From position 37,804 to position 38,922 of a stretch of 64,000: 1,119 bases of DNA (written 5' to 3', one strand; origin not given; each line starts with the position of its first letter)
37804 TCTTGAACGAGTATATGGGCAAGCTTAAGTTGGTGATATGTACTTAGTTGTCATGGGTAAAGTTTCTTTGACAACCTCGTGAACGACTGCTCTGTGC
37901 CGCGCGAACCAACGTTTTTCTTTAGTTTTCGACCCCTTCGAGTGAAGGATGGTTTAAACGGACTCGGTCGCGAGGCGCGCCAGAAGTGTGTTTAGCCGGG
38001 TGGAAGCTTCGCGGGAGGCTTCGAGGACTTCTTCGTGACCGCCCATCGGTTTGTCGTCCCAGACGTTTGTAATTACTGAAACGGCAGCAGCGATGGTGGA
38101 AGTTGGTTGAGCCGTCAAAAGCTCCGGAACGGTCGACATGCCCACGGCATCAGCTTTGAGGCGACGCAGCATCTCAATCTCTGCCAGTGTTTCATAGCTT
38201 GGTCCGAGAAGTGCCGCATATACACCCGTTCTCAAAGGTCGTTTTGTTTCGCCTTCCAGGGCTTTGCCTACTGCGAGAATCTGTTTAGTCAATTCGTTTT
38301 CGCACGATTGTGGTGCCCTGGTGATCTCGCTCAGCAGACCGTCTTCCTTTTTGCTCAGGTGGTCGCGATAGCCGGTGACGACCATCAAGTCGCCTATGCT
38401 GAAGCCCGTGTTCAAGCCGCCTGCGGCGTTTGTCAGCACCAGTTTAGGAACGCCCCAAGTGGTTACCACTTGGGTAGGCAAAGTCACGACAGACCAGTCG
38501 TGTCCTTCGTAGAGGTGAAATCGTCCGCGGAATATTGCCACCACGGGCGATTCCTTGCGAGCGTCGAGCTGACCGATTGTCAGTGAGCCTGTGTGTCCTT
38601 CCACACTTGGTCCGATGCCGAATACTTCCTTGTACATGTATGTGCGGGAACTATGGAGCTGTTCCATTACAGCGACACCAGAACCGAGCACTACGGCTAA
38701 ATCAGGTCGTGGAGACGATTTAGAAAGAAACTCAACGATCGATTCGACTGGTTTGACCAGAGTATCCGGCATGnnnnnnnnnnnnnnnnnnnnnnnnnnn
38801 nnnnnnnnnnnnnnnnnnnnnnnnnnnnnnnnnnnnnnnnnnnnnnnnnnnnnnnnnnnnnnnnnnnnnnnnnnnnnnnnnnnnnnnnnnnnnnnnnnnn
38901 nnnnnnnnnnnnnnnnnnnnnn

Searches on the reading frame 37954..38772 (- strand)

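Call 37: search_protein_families(library=pfam, proteins=[window:37954-38772:-], max_evalue=0.01)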
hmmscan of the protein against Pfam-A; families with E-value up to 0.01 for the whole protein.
window:37954-38772:- (272 aa): 1 family
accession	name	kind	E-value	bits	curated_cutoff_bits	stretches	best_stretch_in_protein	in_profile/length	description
PF01048.26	PNP_UDP_1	-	5.8e-32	111.4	25.1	1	25-267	2-231/233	Phosphorylase superfamily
